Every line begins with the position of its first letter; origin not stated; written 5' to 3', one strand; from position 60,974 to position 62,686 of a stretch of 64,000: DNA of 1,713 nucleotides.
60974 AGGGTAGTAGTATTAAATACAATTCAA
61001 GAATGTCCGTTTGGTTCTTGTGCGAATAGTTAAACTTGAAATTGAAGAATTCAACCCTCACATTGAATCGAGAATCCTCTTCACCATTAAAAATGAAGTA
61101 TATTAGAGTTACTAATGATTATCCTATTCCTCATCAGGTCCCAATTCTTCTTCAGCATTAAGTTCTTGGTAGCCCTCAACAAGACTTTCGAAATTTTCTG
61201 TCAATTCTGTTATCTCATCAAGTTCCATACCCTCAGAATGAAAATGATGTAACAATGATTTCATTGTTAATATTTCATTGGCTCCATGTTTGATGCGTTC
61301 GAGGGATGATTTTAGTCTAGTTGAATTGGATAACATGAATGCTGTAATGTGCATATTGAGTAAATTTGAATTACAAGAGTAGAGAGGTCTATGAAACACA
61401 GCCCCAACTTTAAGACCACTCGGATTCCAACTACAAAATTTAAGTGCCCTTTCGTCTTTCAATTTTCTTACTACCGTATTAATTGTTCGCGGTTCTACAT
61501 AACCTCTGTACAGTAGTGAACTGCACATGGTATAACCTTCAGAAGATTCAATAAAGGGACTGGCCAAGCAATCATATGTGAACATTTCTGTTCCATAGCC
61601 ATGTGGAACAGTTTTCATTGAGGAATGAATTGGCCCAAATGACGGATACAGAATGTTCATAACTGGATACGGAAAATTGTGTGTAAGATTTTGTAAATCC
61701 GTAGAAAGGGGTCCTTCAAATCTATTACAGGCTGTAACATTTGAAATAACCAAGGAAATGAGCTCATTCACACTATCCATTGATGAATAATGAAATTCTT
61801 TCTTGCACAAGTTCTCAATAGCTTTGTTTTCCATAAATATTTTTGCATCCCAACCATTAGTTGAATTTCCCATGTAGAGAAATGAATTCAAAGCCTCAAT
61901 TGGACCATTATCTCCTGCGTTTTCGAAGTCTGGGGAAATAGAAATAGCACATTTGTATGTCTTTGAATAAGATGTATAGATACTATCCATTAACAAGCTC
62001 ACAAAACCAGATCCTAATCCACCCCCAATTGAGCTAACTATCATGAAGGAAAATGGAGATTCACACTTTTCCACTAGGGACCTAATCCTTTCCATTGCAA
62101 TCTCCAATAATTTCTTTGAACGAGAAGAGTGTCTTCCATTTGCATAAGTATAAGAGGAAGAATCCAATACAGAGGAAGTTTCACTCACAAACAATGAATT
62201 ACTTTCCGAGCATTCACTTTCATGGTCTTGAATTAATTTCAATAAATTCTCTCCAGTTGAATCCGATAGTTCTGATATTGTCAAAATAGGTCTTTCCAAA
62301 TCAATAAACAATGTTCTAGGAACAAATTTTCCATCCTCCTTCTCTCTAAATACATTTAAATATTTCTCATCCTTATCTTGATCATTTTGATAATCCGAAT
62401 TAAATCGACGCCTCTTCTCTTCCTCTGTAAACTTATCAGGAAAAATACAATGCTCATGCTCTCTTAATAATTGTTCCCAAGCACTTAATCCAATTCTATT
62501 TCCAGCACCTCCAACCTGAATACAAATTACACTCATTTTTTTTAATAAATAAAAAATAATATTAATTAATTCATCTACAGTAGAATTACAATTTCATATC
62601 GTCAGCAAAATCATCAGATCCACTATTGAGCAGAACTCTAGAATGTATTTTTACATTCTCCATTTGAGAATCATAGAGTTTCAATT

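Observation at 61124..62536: Highly divergent tubulin paralog with altered GTP-binding signature (GGGLGSG)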

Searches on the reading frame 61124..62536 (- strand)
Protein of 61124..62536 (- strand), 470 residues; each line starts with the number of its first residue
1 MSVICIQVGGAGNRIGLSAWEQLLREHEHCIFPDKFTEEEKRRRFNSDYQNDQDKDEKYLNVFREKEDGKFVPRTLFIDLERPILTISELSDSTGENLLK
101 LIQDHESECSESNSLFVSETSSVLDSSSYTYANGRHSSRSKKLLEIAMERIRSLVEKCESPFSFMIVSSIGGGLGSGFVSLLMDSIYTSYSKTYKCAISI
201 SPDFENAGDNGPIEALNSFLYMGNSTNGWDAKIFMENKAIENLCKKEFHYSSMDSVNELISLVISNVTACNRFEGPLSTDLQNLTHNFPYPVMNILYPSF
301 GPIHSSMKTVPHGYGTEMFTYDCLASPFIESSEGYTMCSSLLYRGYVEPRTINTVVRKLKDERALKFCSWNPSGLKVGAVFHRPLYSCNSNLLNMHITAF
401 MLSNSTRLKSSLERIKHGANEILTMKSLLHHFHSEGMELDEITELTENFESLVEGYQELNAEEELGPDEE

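Call 3: search_protein_families(library=pfam, proteins=[window:61124-62536:-], max_evalue=1)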
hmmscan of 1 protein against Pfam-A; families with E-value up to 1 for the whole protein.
window:61124-62536:- (470 aa): 6 families
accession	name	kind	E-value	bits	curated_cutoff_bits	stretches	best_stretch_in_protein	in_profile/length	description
PF00091.31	Tubulin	-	1.8e-28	100.6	33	1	3-245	2-190/190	Tubulin/FtsZ family, GTPase domain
PF03953.22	Tubulin_C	-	1.5e-10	41.8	26.6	1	332-416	46-125/126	Tubulin C-terminal domain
PF05659.16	RPW8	-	0.02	15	30.4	1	378-460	6-86/139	Arabidopsis broad-spectrum mildew resistance protein RPW8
PF13809.12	Tubulin_2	-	0.12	12.1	27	1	141-203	136-207/356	Tubulin like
PF08609.16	Fes1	-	0.16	13.5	22.3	1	413-454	40-81/89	Nucleotide exchange factor Fes1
PF10644.15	Misat_Tub_SegII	-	0.16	12.7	26.5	1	44-100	35-81/115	Misato Segment II tubulin-like domain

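Call 4: search_solved_structures(query=window:61124-62536:-, max_evalue=0.01, show_alignments=2)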
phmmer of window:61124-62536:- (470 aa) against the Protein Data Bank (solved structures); distinct sequences matched with E-value up to 0.01: 170 (the best 60 are shown).
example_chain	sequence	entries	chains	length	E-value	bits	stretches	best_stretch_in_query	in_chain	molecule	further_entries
7sja_A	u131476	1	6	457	3.5e-56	194.3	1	4-469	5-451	Tubulin alpha-1B chain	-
8ixd_I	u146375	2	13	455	4.9e-56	193.8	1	4-469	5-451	Tubulin alpha-1C chain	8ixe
8va2_a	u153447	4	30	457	1.6e-55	192.1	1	4-469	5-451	Tubulin alpha-1B chain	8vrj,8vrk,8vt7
7sj7_A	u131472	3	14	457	2e-55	191.8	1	4-469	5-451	Tubulin alpha-1B chain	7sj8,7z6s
7sj9_A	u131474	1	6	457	3.8e-55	190.9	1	4-469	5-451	Tubulin alpha-1B chain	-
6s8m_A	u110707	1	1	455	9.7e-55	189.6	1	3-461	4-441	Tubulin alpha-1 chain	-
8ixa_I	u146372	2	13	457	1e-54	189.5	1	4-469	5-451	Tubulin alpha-1A chain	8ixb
5mjs_E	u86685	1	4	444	1.2e-54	189.3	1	3-461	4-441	Tubulin alpha-1 chain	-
9f3h_A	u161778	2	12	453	2.3e-54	188.3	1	4-461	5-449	Detyrosinated tubulin alpha-1B chain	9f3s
12dl_EA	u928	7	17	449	7e-54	186.7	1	4-469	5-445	Tubulin alpha-1C chain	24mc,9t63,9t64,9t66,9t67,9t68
9f3b_A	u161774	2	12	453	1.1e-53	186.1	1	4-461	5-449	Detyrosinated tubulin alpha-1B chain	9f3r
8ixf_I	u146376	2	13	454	2.1e-53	185.1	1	4-463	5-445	Tubulin alpha-4A chain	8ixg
9smx_BA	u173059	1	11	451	2.3e-53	185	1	4-469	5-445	Isoform 1 of Tubulin alpha-1B chain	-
4i4t_A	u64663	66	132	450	2.9e-53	184.7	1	4-469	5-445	Tubulin alpha-1B chain | Tubulin alpha | Tubulin alpha chain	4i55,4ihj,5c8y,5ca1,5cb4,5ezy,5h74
3j8x_A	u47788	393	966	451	2.9e-53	184.7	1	4-469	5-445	Tubulin alpha-1B chain | Tubulin alpha chain | ALPHA-TUBULIN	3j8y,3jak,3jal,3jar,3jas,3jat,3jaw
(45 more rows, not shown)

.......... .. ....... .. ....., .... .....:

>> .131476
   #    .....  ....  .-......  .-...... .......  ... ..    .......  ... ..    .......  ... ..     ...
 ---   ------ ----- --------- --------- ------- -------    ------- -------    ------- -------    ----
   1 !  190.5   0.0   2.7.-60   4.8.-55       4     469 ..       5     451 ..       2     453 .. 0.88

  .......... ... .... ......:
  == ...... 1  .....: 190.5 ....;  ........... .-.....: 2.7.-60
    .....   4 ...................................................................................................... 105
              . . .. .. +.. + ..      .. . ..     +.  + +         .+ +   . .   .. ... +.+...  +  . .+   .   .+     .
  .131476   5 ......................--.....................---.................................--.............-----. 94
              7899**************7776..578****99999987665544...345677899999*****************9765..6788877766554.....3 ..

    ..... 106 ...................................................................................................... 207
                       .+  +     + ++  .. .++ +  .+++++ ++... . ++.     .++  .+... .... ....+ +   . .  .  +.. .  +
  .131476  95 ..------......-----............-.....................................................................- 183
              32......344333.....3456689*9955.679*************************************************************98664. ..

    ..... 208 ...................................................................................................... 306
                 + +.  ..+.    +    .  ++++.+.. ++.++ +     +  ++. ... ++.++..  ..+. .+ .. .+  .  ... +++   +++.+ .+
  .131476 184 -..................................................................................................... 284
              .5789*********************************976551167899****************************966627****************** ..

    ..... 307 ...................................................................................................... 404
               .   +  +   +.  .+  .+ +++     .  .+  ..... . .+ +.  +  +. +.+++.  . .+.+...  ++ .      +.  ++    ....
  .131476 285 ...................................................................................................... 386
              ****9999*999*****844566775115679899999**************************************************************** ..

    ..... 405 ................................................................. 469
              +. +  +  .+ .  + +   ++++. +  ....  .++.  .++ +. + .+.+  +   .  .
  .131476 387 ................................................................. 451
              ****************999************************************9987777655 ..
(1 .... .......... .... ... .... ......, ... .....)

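Call 5: find_homologous_proteins(query=window:61124-62536:-, max_evalue=1e-10)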
Query window:61124-62536:- (470 aa): 16 proteins with E <= 1e-10 among 6238 candidates.
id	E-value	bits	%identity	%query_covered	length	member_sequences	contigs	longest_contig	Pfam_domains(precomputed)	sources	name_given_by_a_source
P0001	0.0e+0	1067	100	100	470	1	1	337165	PF00091.32,PF03953.23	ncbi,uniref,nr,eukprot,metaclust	ncbi:alpha-tubulin [Naegleria gruberi]|uniref:Alpha-tubulin n=1 Tax=Naegleria gruberi TaxID=5762 Rep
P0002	7.6e-51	192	30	99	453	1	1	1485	PF00091.32,PF03953.23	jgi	jgi:tubulin alpha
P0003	1.4e-49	188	29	99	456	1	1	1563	PF00091.32,PF03953.23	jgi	-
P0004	1.5e-49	187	30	99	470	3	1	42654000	PF00091.32,PF03953.23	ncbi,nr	ncbi:hypothetical protein Q1695_008352 [Nippostrongylus brasiliensis]|nr:hypothetical protein Q1695_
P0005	2.4e-49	187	29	99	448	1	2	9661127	PF00091.32,PF03953.23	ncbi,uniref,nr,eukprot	ncbi:Tubulin alpha-1C chain [Trichoplax sp. H2]|uniref:Tubulin alpha chain n=1 Tax=Trichoplax adhaer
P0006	1.2e-47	181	29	98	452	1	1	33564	PF00091.32,PF03953.23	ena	-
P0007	6.9e-46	175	29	98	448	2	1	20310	PF00091.32,PF03953.23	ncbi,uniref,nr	ncbi:tubulin alpha-1 chain-like [Brachionus plicatilis]|uniref:Tubulin alpha chain n=1 Tax=Brachionu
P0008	2.1e-45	174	29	86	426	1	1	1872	PF00091.32,PF03953.23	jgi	-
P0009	1.4e-42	164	27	97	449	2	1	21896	PF00091.32,PF03953.23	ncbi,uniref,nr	ncbi:unnamed protein product [Echinostoma caproni]|uniref:Tubulin alpha chain n=1 Tax=Echinostoma ca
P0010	1.4e-39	154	27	98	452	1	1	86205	PF00091.32,PF03953.23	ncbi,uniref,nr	ncbi:tubulin alpha-1C chain-like [Pristis pectinata]|uniref:tubulin alpha-1C chain-like n=1 Tax=Pris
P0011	2.8e-34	137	26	99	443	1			PF00091.32,PF03953.23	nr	nr:tubulin alpha chain-like [Chelonoidis abingdonii]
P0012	4.6e-32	130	26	97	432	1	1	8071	PF00091.32,PF03953.23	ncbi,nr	ncbi:hypothetical protein MXB_5568 [Myxobolus squamalis]|nr:hypothetical protein MXB_5568 [Myxobolus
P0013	6.3e-30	123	29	53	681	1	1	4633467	PF04065.21,PF00091.32,PF03953.23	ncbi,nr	ncbi:unnamed protein product [Rotaria sp. Silwood1]|nr:unnamed protein product [Rotaria sp. Silwood1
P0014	1.1e-19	89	26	43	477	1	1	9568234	PF03297.22,PF00091.32,PF03953.23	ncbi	ncbi:hypothetical protein U0070_006544 [Myodes glareolus]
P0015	6.8e-16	76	25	97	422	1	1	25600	PF00091.32,PF03953.23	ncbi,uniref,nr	ncbi:hypothetical protein SteCoe_30879 [Stentor coeruleus]|uniref:Tubulin/FtsZ GTPase domain-contain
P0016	2.8e-12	65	27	42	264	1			PF03953.23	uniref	uniref:Tubulin/FtsZ 2-layer sandwich domain-containing protein n=1 Tax=Oncorhynchus tshawytscha TaxI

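Call 18: search_protein_representatives(protein=window:61124-62536:-)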
Query: 470 residues. Proteins with E-value up to 0.001 (for the whole library): 2666; up to 1e-10: 914; up to 1e-30: 71. The best 150 are listed.
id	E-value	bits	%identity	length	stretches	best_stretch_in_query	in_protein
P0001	0.0e+00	1067.0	100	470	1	1-470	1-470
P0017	3.7e-80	286.6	28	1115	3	55-469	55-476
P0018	2.6e-54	201.4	32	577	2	4-470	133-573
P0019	3.8e-49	184.3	29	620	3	59-466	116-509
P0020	4.1e-49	184.2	31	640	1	4-469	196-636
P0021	1.2e-48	182.7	31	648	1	4-469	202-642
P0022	6.8e-48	180.2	31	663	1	4-469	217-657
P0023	6.9e-48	180.2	68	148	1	2-145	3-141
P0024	6.3e-47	177.0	30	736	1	4-470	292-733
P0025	1.2e-46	176.1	31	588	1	4-466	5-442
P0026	1.6e-46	175.7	30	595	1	4-463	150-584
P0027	1.2e-45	172.8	31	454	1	3-465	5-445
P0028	2.2e-44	168.7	29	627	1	3-470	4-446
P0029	7.3e-44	166.9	29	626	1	3-470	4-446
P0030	1.3e-43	166.1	29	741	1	3-469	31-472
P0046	3.2e-36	141.8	30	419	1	2-438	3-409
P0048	4.0e-36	141.4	32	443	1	3-464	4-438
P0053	6.4e-34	134.2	30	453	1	4-464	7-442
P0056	1.2e-33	133.3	29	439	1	3-469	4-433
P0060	1.7e-33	132.8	28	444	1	3-459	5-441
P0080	2.7e-31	125.5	32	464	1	6-455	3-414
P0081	3.6e-31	125.1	30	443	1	4-460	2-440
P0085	9.1e-31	123.8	28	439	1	3-460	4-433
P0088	1.9e-30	122.7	28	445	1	2-466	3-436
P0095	1.6e-29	119.7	28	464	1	3-468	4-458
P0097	2.2e-29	119.2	30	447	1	3-461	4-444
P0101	4.3e-29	118.3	28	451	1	3-464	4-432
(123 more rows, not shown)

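Call 19: list_cluster_members(proteins=[P0023, P0017, P0018, P0019, P0025, P0027, P0046, P0048, P0053, P0080])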
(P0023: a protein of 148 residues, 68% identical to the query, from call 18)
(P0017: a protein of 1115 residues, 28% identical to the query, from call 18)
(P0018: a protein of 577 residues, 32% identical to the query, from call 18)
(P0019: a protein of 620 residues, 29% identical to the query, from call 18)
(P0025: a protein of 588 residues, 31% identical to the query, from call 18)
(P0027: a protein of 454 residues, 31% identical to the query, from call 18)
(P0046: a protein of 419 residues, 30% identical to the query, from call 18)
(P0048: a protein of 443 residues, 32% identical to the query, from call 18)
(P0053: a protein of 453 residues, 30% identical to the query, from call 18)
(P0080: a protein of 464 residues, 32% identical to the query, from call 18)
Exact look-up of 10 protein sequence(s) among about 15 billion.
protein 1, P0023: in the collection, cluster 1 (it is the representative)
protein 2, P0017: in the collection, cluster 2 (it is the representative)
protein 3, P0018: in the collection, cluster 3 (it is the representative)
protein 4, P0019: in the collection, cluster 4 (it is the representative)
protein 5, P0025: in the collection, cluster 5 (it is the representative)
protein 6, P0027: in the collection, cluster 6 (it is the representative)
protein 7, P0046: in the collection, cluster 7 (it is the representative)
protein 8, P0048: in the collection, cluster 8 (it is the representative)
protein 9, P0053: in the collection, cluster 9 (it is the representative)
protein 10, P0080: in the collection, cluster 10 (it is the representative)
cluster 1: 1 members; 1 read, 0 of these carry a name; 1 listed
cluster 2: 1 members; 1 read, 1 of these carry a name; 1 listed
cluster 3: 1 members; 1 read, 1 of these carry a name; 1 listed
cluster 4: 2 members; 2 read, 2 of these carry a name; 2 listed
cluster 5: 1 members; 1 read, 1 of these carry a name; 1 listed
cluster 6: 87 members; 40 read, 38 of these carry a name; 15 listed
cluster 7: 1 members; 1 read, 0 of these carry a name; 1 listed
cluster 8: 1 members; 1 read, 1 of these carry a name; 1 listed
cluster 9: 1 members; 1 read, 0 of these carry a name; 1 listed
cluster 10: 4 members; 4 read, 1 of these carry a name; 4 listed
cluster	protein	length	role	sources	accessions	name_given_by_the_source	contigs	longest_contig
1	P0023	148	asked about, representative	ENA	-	-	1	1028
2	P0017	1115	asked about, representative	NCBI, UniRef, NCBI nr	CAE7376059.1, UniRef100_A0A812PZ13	unnamed protein product [Symbiodinium natans] | Tubulin alpha chain n=1 Tax=Symbiodinium natans TaxID=878477 RepID=A0A812PZ13_9DINO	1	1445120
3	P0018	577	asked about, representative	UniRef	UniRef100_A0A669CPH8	Tubulin alpha 4a n=1 Tax=Oreochromis niloticus TaxID=8128 RepID=A0A669CPH8_ORENI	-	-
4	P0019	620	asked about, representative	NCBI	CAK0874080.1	unnamed protein product, partial [Prorocentrum cordatum]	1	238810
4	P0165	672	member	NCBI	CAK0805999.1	unnamed protein product, partial [Prorocentrum cordatum]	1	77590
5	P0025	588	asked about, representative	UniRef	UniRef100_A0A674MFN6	Tubulin alpha chain n=1 Tax=Takifugu rubripes TaxID=31033 RepID=A0A674MFN6_TAKRU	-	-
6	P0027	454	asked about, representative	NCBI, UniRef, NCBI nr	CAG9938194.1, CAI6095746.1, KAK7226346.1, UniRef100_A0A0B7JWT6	hypothetical protein V2G26_014349 [Clonostachys chloroleuca] | Tubulin alpha chain n=4 Tax=Clonostachys TaxID=110564 RepID=A0A0B7JWT6_BIOOC | unnamed protein product [Clonostachys rosea f. rosea IK726]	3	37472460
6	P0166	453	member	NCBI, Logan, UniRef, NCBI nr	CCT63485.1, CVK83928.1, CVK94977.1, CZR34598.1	hypothetical protein H9Q69_005110 [Fusarium xylarioides] | Tubulin alpha chain n=55 Tax=Fusarium TaxID=5506 RepID=A0A2H3T965_FUSOX | tubulin alpha chain [Fusarium oxysporum f. sp. lycopersici 4287]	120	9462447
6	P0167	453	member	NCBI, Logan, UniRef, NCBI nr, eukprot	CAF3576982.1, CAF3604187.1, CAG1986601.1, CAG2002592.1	alpha-tubulin [Fusarium graminearum] | Tubulin alpha chain n=6 Tax=Fusarium sambucinum species complex TaxID=569360 ... | hypothetical protein FPSE_00059 [Fusarium pseudograminearum CS3096]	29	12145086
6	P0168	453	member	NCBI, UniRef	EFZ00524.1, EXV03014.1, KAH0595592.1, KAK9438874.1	hypothetical protein MHUMG1_06768 [Metarhizium humberi] | Tubulin alpha chain n=8 Tax=Opisthokonta TaxID=33154 RepID=A0A0D9P2A9_METAN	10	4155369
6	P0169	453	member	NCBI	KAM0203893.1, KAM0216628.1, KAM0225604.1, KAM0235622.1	hypothetical protein ACHAPA_007578 [Fusarium lateritium]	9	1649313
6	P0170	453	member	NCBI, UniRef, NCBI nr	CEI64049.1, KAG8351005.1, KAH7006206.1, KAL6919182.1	Tubulin alpha chain [Fusarium venenatum] | Tubulin alpha chain n=1 Tax=Fusarium venenatum TaxID=56646 RepID=A0A2L2T3D2_9HYPO | uncharacterized protein FVRRES_00561 [Fusarium venenatum]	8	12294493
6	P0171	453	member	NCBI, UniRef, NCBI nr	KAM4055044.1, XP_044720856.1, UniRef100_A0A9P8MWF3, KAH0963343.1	tubulin/FtsZ family, GTPase domain-containing protein [Hirsutella rhossiliensis] | Tubulin alpha chain n=1 Tax=Hirsutella rhossiliensis TaxID=111463 RepID=A0A9P8MWF3_9HYPO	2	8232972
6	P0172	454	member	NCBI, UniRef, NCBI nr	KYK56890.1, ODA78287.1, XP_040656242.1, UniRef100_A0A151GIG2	alpha-tubulin [Drechmeria coniospora] | Tubulin alpha chain n=1 Tax=Drechmeria coniospora TaxID=98403 RepID=A0A151GIG2_DRECN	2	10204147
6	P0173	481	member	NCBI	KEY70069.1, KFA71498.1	hypothetical protein S7711_07855, partial [Stachybotrys chartarum IBT 7711]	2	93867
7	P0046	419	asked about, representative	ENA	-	-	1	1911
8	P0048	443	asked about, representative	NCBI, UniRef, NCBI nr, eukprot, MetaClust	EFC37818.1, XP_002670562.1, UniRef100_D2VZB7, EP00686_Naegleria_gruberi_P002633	alpha-tubulin [Naegleria gruberi] | Alpha-tubulin n=1 Tax=Naegleria gruberi TaxID=5762 RepID=D2VZB7_NAEGR | XP_002670562.1 alpha-tubulin [Naegleria gruberi]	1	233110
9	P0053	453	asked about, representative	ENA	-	-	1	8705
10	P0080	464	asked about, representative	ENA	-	-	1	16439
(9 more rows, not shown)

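Call 20: find_encoding_contigs(protein=P0023, flank=10000)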
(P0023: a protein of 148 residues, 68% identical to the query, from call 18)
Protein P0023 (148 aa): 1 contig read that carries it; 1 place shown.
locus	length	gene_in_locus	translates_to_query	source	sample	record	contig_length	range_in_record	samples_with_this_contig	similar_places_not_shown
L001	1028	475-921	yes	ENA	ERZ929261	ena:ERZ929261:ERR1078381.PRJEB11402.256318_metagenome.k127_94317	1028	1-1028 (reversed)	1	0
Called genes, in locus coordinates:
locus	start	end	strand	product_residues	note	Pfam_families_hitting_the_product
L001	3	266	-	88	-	?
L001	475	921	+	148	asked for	PF00091:Tubulin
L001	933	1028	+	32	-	?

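Call 22: list_cluster_members(proteins=[P0001, P0046, P0056, P0060, P0081, P0085, P0088, P0095, P0097, P0101])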
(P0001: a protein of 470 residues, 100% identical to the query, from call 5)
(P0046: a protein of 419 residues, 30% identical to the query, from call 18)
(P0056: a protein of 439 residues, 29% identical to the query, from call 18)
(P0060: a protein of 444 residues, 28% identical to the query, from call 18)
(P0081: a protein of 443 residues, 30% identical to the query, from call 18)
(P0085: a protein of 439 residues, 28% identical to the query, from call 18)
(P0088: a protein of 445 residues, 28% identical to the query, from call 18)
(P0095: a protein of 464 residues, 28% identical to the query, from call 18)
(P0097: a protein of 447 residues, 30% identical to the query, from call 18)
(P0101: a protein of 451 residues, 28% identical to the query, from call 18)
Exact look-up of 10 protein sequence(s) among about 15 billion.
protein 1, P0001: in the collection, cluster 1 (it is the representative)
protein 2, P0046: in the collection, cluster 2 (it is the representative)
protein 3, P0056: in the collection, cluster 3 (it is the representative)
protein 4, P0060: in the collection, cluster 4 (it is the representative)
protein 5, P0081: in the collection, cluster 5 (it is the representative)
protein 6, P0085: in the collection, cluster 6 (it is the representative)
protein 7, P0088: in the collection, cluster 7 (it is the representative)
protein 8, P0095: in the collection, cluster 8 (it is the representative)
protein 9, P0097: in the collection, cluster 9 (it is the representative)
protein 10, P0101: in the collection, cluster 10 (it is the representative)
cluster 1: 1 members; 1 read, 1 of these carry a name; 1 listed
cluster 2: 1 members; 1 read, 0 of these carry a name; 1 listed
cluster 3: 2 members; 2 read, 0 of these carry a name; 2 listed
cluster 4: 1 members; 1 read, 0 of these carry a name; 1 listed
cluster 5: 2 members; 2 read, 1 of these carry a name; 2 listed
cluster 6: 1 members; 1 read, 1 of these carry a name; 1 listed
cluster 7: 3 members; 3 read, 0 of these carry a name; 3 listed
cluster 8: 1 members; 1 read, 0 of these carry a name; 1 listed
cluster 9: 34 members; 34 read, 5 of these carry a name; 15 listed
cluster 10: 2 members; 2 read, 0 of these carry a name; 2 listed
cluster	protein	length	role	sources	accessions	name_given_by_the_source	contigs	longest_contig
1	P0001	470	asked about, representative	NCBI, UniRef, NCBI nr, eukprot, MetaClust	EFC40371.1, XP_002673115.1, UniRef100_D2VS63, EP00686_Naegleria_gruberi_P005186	alpha-tubulin [Naegleria gruberi] | Alpha-tubulin n=1 Tax=Naegleria gruberi TaxID=5762 RepID=D2VS63_NAEGR | XP_002673115.1 alpha-tubulin [Naegleria gruberi]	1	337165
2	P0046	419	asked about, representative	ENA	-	-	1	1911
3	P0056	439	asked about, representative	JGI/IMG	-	-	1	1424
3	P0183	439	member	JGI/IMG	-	-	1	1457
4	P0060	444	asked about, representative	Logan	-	-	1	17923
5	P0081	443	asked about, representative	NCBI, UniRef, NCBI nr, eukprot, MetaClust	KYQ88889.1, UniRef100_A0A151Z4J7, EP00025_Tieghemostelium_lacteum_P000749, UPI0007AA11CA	Tubulin alpha-1B chain [Tieghemostelium lacteum] | Tubulin alpha-1B chain n=1 Tax=Tieghemostelium lacteum TaxID=361077 RepID=A0A151Z4J7_TIELA | KYQ88889.1 Tubulin alpha-1B chain [Tieghemostelium lacteum]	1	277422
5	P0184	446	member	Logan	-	-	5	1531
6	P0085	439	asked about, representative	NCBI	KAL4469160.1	hypothetical protein ABPG72_011508 [Tetrahymena utriculariae]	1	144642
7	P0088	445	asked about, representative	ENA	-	-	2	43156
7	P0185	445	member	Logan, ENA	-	-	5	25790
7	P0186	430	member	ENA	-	-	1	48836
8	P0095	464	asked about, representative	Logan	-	-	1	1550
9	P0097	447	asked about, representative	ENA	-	-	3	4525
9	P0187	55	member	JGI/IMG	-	hypothetical protein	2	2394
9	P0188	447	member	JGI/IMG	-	tubulin alpha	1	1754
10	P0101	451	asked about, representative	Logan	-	-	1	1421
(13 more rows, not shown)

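Call 31: find_related_loci(query=window:61124-62536:-, collection=metagenome_contigs, flank=5000)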
Query window:61124-62536:- (470 aa) in metagenome_contigs; peptide patterns used: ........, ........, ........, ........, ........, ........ (x = any residue, [..] = any of these).
51 stretches matched a pattern, but none encodes a relative of the query by tblastn (E <= 1e-3).

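Call 50: find_encoding_contigs(protein=P0001, flank=10000, max_places=3)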
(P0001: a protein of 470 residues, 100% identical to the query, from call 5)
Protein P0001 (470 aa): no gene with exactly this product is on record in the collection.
